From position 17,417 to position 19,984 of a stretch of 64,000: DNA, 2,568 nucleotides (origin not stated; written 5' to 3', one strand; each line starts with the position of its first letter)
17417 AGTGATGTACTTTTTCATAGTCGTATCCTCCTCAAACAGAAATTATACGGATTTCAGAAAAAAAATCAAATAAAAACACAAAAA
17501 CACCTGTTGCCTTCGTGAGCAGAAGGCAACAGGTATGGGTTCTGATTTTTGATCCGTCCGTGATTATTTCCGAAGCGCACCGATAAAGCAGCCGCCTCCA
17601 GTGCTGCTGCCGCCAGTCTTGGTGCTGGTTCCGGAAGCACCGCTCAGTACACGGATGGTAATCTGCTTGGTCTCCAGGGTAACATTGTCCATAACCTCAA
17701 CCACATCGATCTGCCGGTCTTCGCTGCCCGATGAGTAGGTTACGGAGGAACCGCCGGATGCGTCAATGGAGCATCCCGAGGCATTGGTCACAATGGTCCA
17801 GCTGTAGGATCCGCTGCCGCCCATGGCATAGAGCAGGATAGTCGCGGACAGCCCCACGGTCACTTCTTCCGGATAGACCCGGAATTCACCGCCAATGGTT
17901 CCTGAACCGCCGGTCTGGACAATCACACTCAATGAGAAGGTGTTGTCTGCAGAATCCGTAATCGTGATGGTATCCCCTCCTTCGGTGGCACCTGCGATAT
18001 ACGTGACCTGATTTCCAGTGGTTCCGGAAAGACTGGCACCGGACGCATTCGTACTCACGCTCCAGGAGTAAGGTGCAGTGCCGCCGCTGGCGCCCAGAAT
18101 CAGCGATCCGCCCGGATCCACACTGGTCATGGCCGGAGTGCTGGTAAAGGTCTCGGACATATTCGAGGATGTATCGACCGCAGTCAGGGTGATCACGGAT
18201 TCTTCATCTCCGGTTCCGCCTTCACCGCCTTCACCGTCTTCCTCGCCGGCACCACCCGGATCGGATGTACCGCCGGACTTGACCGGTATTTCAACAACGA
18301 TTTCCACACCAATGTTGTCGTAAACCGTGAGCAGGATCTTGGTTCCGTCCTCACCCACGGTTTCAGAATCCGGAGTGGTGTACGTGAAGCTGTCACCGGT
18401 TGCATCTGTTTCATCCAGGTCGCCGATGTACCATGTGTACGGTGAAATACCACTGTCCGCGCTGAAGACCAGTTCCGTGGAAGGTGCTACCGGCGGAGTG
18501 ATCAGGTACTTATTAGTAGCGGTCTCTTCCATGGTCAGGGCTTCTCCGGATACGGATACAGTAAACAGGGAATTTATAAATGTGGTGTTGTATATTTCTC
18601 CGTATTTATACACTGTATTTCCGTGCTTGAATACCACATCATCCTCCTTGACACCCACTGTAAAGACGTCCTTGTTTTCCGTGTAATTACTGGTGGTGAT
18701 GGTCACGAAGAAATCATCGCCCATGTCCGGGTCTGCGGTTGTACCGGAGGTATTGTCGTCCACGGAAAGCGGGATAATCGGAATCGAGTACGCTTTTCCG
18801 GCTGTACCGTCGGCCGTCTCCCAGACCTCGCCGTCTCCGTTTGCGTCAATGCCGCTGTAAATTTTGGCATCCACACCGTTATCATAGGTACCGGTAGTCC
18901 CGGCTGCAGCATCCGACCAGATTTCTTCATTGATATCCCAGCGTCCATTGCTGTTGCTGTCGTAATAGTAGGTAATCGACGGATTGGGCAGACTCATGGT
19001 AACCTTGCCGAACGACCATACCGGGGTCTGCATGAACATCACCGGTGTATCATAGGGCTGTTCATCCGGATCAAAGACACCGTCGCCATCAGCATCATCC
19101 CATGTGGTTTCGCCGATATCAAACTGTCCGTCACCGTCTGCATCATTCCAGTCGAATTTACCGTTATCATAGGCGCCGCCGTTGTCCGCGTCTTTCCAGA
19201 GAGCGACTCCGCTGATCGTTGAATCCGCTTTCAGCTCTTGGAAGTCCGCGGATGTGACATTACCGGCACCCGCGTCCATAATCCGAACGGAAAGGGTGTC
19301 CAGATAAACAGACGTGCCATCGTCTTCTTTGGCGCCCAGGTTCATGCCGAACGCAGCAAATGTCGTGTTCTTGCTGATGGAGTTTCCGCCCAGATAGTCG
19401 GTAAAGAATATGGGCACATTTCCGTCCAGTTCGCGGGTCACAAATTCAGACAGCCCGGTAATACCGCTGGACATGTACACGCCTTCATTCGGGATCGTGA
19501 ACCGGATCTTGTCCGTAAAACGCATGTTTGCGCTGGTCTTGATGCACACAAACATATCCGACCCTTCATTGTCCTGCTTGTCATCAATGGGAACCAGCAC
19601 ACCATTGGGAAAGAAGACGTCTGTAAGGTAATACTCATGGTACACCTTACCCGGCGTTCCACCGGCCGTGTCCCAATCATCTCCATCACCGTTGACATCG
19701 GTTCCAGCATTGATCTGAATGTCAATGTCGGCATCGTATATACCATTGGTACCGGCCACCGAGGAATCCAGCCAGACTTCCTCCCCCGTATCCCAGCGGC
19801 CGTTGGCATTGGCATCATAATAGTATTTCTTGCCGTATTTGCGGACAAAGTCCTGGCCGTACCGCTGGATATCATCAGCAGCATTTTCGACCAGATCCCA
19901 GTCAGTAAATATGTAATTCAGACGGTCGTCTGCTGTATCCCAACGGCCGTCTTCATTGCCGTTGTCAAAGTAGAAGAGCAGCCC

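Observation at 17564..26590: Giant 3008-aa secreted protein with an M6 (InhA-like) metalloprotease domain apparently split by about 1400 aa of inserted repeats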

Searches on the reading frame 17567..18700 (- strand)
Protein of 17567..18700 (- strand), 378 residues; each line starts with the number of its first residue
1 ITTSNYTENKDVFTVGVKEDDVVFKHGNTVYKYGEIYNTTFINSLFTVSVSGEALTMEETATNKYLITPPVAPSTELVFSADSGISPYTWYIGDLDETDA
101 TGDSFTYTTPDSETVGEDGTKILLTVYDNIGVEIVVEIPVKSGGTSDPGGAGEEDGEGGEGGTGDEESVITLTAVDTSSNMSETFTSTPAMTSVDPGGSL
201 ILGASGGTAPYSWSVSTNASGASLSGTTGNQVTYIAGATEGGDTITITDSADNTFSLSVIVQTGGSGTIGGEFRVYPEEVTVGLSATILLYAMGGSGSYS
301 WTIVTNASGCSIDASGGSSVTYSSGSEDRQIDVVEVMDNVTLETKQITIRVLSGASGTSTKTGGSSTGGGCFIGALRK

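Call 8: search_protein_families(library=pfam, proteins=[window:17567-18643:-], max_evalue=10)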
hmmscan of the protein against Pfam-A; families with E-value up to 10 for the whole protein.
seq(359 aa): 2 families
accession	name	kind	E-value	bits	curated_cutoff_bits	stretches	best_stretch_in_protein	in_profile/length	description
PF21595.3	CCL2-like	-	0.1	13.1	27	1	275-308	77-109/127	CCL2 lectin-like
PF00932.25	LTD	-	0.46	11.3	34.3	1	161-235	45-101/109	Lamin Tail Domain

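Call 90: search_protein_families(library=ncbifam, proteins=[window:17567-18700:-], max_evalue=1)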
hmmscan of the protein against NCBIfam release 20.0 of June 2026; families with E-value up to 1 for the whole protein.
window:17567-18700:- (378 aa): 1 family
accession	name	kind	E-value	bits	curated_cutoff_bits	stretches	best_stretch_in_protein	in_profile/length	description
NF041763.1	sort_motif_CFI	domain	0.13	12.1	15.9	1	368-377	5-14/14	CFI-box putative sorting motif-containing protein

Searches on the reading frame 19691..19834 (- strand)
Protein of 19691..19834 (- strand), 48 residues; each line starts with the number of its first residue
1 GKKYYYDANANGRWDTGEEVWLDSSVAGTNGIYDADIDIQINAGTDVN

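Call 85: search_solved_structures(query=A10, max_evalue=10, show_alignments=2)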
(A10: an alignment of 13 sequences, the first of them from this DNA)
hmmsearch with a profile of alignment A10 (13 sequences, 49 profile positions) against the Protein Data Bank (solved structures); distinct sequences matched with E-value up to 10: 2.
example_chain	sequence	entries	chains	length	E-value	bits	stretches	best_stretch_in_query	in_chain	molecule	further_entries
9f4a_AL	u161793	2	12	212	0.0078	19.5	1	2-35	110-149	Baseplate wedge subunit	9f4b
1oa4_A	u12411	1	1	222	0.36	14.2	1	9-26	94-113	ENDO-BETA-1,4-GLUCANASE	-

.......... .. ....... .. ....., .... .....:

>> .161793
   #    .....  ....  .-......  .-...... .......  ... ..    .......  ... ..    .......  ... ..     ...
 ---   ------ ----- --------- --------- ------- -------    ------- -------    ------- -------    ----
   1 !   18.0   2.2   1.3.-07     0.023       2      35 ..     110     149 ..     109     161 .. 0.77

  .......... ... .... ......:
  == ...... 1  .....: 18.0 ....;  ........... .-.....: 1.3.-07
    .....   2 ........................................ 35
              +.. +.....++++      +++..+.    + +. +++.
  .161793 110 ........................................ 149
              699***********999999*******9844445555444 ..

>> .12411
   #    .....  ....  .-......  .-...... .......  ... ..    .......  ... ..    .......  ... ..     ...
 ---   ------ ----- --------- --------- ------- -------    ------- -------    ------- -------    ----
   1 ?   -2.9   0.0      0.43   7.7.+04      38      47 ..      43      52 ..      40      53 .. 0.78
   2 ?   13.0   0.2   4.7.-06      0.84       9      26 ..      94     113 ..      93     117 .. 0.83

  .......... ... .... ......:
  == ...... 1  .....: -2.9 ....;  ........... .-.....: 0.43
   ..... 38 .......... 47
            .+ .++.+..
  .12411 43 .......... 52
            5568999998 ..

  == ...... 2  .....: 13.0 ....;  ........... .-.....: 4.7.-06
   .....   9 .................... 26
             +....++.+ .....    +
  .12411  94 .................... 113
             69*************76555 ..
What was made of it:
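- On EF-hand / FG-GAP / VCBS / TSP_3 calcium-binding repeats: A PDB profile search gave only a chance-level hit at E 0.008 (call 85).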
